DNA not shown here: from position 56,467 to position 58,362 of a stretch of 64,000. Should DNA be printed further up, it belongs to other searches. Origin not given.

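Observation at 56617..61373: Overlapping five-gene operon: orphan Arch-type AAA+ ATPase followed by four distinct nucleotide phosphohydrolases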

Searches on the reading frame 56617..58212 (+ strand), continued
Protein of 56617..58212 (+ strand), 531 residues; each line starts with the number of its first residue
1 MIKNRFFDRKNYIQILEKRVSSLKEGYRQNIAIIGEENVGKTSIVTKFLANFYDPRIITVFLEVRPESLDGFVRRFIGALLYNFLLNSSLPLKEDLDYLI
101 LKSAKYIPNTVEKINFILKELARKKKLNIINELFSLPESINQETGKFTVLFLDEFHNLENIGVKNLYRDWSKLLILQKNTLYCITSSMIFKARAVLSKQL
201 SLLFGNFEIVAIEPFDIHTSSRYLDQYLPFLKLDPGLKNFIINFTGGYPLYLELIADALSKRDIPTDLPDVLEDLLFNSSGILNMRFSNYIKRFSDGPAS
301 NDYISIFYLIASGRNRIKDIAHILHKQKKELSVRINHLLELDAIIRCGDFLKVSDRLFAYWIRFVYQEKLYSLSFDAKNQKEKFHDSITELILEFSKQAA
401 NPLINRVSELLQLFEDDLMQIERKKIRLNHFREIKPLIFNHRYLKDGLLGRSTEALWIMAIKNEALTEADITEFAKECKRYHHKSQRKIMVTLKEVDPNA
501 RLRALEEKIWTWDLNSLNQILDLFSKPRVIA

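Call 35: find_homologous_proteins(query=A2, max_evalue=0.00001)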
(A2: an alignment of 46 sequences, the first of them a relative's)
Query A2 (46 sequences) (573 aa, profile of the alignment): 163 proteins with E <= 0.00001 among 8000 candidates; the best 120 are listed.
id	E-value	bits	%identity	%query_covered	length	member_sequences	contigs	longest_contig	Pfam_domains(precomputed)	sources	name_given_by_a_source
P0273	7.3e-188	644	31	95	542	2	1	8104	PF01637.25,PF13191.13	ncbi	-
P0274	5.2e-186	638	30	94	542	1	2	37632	PF01637.25,PF13191.13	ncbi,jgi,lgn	-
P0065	2.7e-185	635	31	95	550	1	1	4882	PF01637.25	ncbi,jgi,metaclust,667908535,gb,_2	metaclust:\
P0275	4.0e-185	635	31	96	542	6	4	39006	PF01637.25,PF13191.13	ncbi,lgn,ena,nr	ncbi:MAG: ATP-binding protein [Candidatus Omnitrophica bacterium]|nr:ATP-binding protein [Candidatus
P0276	2.7e-184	632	30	92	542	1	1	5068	PF01637.25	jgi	-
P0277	4.6e-182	625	32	94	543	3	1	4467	PF01637.25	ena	-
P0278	6.7e-182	624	35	95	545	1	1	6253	PF01637.25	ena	-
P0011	3.1e-181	622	30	95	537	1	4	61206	PF01637.25,PF13191.13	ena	-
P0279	7.3e-180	617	36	96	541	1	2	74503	-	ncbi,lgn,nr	ncbi:MAG: hypothetical protein KKH94_00095 [Candidatus Omnitrophica bacterium]|nr:hypothetical prote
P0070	1.0e-179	617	30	95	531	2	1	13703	PF13401.13,PF01637.25,PF05621.18,PF13191.13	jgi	-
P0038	1.4e-178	613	31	95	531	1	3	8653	PF01637.25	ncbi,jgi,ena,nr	ncbi:MAG: hypothetical protein COV73_05570 [Candidatus Omnitrophica bacterium CG11_big_fil_rev_8_21_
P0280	3.1e-176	605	30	95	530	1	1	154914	PF01637.25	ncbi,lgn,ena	-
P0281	3.1e-175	602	30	95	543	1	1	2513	PF01637.25,PF13191.13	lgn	-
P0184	2.3e-174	599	100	100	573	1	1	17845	PF13401.13,PF13191.13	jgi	jgi:hypothetical protein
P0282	1.1e-172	594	38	95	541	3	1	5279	PF13191.13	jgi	-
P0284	5.9e-172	591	40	95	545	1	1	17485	PF01637.25,PF13191.13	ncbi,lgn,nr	ncbi:MAG: ATP-binding protein [Candidatus Omnitrophica bacterium]|nr:ATP-binding protein [Candidatus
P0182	4.2e-171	589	39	95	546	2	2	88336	PF01637.25,PF13191.13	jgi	-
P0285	5.5e-171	588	48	100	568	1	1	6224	PF01637.25,PF13191.13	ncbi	-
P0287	6.8e-171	588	48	98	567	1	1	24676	PF13173.13,PF13401.13,PF01637.25,PF13191.13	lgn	-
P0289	6.8e-170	585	54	100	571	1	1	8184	PF01637.25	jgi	jgi:hypothetical protein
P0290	1.1e-169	584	41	95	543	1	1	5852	PF01637.25,PF13191.13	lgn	-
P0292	2.0e-169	583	28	95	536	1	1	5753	PF13173.13,PF13401.13,PF01637.25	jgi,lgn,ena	-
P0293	6.9e-169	581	38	95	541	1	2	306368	PF13173.13,PF01637.25,PF13191.13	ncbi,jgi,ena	-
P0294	8.3e-169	581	30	94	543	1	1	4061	PF01637.25,PF13191.13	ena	-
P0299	4.7e-167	575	39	95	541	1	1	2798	PF13401.13,PF01637.25,PF13191.13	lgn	-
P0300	9.2e-167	574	38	95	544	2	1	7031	PF01637.25,PF13191.13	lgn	-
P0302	5.7e-166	572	27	94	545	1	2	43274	PF13173.13,PF01637.25,PF13191.13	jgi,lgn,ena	-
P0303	8.4e-166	571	39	94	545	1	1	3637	PF13401.13,PF01637.25,PF13191.13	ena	-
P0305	1.5e-165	570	39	95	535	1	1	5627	PF01637.25,PF13191.13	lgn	-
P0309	6.0e-165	568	48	98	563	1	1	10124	-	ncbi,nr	ncbi:MAG: restriction endonuclease [Candidatus Omnitrophica bacterium]|nr:restriction endonuclease [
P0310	6.2e-165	568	39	94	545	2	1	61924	PF01637.25,PF13191.13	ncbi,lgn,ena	-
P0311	1.4e-164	567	39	94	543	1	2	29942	PF01637.25,PF13191.13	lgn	-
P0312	1.4e-164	567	50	98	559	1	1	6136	PF13401.13,PF01637.25,PF13191.13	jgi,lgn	jgi:hypothetical protein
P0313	2.7e-164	566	53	99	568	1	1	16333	PF13401.13,PF01637.25,PF13191.13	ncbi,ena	-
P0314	2.9e-164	566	39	95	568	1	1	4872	PF01637.25,PF13191.13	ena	-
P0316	5.0e-164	565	57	100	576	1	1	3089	PF13401.13,PF01637.25,PF13191.13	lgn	-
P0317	8.8e-164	564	37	95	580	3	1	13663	PF13173.13,PF01637.25,PF13191.13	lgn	-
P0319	3.5e-163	562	35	96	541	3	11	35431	PF01637.25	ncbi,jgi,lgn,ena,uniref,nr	ncbi:MAG: hypothetical protein A3G33_05420 [Omnitrophica bacterium RIFCSPLOWO2_12_FULL_44_17]|uniref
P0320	6.9e-163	561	50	100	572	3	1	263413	PF05729.19,PF01637.25,PF13191.13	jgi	jgi:hypothetical protein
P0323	1.1e-162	561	49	100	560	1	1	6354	PF01637.25,PF13191.13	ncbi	-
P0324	1.4e-162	560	54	100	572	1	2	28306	PF13173.13,PF13401.13,PF01637.25,PF13191.13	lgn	-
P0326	2.8e-162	559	38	94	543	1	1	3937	PF01637.25,PF13191.13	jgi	-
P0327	2.8e-162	559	38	95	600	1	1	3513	PF01637.25,PF13191.13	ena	-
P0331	6.1e-162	558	37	95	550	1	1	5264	PF13173.13,PF01637.25,PF13191.13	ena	-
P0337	3.2e-161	556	43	98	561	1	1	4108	PF13173.13,PF01637.25,PF13191.13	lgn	-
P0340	2.9e-160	553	47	99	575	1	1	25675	PF13173.13,PF01637.25,PF13191.13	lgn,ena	-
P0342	5.3e-160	552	45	97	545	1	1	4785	PF01637.25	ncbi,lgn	-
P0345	1.3e-159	551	49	96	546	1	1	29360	PF01637.25,PF13191.13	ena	-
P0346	2.4e-159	550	41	93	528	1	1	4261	PF01637.25,PF13191.13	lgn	-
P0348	2.8e-159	550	40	95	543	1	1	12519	PF13173.13,PF01637.25,PF13191.13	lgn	-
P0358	2.2e-157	543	28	92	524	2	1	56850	PF13401.13,PF01637.25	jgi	jgi:hypothetical protein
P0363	9.1e-156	538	38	93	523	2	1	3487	PF01637.25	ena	-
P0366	8.9e-155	535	47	97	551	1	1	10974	PF01637.25,PF13191.13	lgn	-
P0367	1.5e-154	534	55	99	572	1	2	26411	PF01637.25,PF13191.13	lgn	-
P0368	4.0e-154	533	44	99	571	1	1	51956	PF01637.25,PF13191.13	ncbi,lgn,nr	ncbi:MAG: ATP-binding protein [Candidatus Omnitrophica bacterium]|nr:ATP-binding protein [Candidatus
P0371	1.9e-153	530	42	98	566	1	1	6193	PF01637.25,PF13191.13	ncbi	-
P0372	3.3e-153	529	44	97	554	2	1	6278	PF01637.25,PF13191.13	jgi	-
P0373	4.5e-153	529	43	97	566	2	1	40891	PF01637.25,PF13191.13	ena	-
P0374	6.2e-153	529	43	99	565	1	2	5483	PF01637.25,PF13191.13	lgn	-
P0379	1.1e-151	524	43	98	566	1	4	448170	PF01637.25,PF13191.13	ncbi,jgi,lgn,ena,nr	ncbi:MAG TPA: ATP-binding protein [Candidatus Omnitrophota bacterium]|nr:ATP-binding protein [Candid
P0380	2.7e-151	523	42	98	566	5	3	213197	PF01637.25,PF13191.13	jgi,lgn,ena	-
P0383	5.4e-151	522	42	98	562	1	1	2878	PF01637.25,PF13191.13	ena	-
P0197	5.5e-151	522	42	97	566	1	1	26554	PF01637.25,PF13191.13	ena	-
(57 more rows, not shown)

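Call 37: search_protein_families(library=pfam, proteins=[P0309, P0184, P0160, P0226], max_evalue=1)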
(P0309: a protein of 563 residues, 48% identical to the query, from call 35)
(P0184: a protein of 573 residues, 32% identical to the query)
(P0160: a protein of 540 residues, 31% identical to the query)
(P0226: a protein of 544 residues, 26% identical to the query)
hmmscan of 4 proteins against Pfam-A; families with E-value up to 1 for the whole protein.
P0309 (563 aa): 4 families
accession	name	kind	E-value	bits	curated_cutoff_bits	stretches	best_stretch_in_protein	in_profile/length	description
PF04471.18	Mrr_cat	-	8.5e-05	23.1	21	1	471-530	54-114/115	Restriction endonuclease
PF13173.12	AAA_14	-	0.00063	20.2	27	1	139-223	50-128/129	AAA domain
PF13401.12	AAA_22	-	0.07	13.9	27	1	33-163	8-97/130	AAA domain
PF13191.12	AAA_16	-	0.087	13.8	32.6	1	11-94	5-85/167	AAA ATPase domain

P0184 (573 aa): 18 families
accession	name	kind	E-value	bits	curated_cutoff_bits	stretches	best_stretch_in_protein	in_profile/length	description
PF13191.12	AAA_16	-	4e-06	27.9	32.6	1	8-161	2-144/167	AAA ATPase domain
PF13401.12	AAA_22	-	1.6e-05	25.7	27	1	30-162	5-97/130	AAA domain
PF07693.20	KAP_NTPase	-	0.00021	21.1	20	1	28-163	18-165/293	KAP family P-loop domain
PF04665.18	Pox_A32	-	0.00055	19.9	22.8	1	32-65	15-48/242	Poxvirus A32 protein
PF24270.1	HTH_Cmi2_C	-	0.0067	17.1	27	1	294-370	49-122/125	Cmi2, C-terminal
PF10412.15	TrwB_AAD_bind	-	0.0094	15.3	20.5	1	30-58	15-43/387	Type IV secretion-system coupling protein DNA-binding domain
PF00005.33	ABC_tran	-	0.012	16.7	25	1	30-58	11-39/137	ABC transporter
PF05729.18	NACHT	-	0.012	15.8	26.7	0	35-55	5-25/167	NACHT domain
PF19975.5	DO-GTPase1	-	0.014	15.1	27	1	35-65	2-32/271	Double-GTPase 1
PF25199.1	nSTAND_NTPase5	-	0.024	14.9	34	1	11-76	22-87/145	Novel STAND NTPase 5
PF05880.17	Fiji_64_capsid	-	0.033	12.9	27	1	418-466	115-163/544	Fijivirus 64 kDa capsid protein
PF19993.5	DO-GTPase2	-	0.038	14.1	27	1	33-56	3-26/226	Double-GTPase 2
PF00004.35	AAA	-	0.041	14.8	21.2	1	35-161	3-69/131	ATPase family associated with various cellular activities (AAA)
PF24883.2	NPHP3_N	-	0.05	14.2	24.8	1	35-163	27-138/164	Nephrocystin 3, N-terminal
PF01978.25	TrmB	-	0.13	12.6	25.6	1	321-369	10-55/68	Sugar-specific transcriptional regulator TrmB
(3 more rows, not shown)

P0160 (540 aa): 12 families
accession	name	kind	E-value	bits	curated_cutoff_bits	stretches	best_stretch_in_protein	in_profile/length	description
PF01637.24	ATPase_2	-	9.4e-08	32.6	33.2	1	10-259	1-225/225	ATPase domain predominantly from Archaea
PF13191.12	AAA_16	-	2e-07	32.1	32.6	1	9-164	1-146/167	AAA ATPase domain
PF13401.12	AAA_22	-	8.8e-05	23.3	27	1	31-82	4-56/130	AAA domain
PF24270.1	HTH_Cmi2_C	-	0.002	18.8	27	1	312-360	75-123/125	Cmi2, C-terminal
PF24409.1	wHTH-PRTase_assc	-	0.0033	17.9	27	1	316-359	2-45/83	wHTH-PRTase associated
PF05621.17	TniB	-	0.0069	16.3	22.4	1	14-54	17-57/189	Bacterial TniB protein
PF24781.2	FANCA_helical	-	0.046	14.6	28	1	48-112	7-72/82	FANCA helical domain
PF24760.1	TPR_IF140_C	-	0.062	14.1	27.4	0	128-163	19-54/124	IF140 C-terminal TPR domain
PF25212.1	HVO_A0114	-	0.072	13.3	27.6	1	326-358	37-69/84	HVO_A0114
PF13173.12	AAA_14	-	0.075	13.5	27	0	33-67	3-36/129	AAA domain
PF07531.19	TAFH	-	0.13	12.7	27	0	394-433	4-42/90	NHR1 homology to TAF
PF00910.28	RNA_helicase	-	0.14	13.1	21.5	0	36-58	2-24/105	RNA helicase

P0226 (544 aa): 9 families
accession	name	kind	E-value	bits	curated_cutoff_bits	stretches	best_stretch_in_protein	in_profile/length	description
PF13191.12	AAA_16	-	3e-08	34.8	32.6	1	12-167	3-146/167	AAA ATPase domain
PF24270.1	HTH_Cmi2_C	-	0.00024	21.8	27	1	295-362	54-121/125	Cmi2, C-terminal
PF01637.24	ATPase_2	-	0.00054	20.3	33.2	1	14-235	4-195/225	ATPase domain predominantly from Archaea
PF13401.12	AAA_22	-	0.01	16.6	27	1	32-169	4-97/130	AAA domain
PF12840.13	HTH_20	-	0.014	15.8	27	1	316-359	6-48/51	Helix-turn-helix domain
PF24033.1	DUF7342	-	0.091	13.2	31.6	1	315-361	3-49/150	Family of unknown function (DUF7342)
PF01978.25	TrmB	-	0.11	12.8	25.6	1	323-358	18-51/68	Sugar-specific transcriptional regulator TrmB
PF13545.12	HTH_Crp_2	-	0.16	12.4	27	1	329-361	22-55/70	Crp-like helix-turn-helix domain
PF16365.12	EutK_C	-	0.17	12.4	27.5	1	330-366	15-51/52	Ethanolamine utilization protein EutK C-terminus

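Call 38: predict_structure(alignment_id=A3)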
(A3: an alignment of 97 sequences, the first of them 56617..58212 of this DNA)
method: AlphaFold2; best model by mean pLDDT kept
length: 531 residues; sequences in the alignment: 97
mean_pLDDT: 93.5   pTM: 0.88
mean pLDDT of the five models: 93.5, 93.3, 93.1, 92.8, 92.8
residues with pLDDT >= 90: 469; 70-90: 52; 50-70: 7; < 50: 3
segments of 3 or more residues with pLDDT < 50: none
pLDDT, mean of each block of 10 residues (from residue 1): 69 96 95 94 94 97 96 98 97 97 98 97 90 97 98 96 92 92 96 90 75 93 93 92 95 95 82 96 97 91 97 96 96 95 95 96 93 87 94 93 95 96 92 95 90 97 94 95 93 94 97 94 92 80
secondary structure, 60 per line:
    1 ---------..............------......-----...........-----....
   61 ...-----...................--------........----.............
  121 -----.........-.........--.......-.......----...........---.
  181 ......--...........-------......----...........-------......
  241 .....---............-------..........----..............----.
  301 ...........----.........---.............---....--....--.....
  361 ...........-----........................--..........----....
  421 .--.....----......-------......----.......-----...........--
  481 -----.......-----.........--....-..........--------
elements in order: H10-23 E30-35 H41-51 E57-63 H69-87 H96-103 H108-120 H126-134 H136-144 E147-153 H155-161 H166-176 E180-186 H189-199 E207-212 H217-227 H235-245 H249-260 H268-277 H282-295 H300-311 H317-324 H328-340 E344-347 E350-353 H356-371 H377-400 H403-412 E417-421 E424-428 E433-438 E446-451 E456-462 H468-478 E486-492 H498-506 E509-512 H514-523
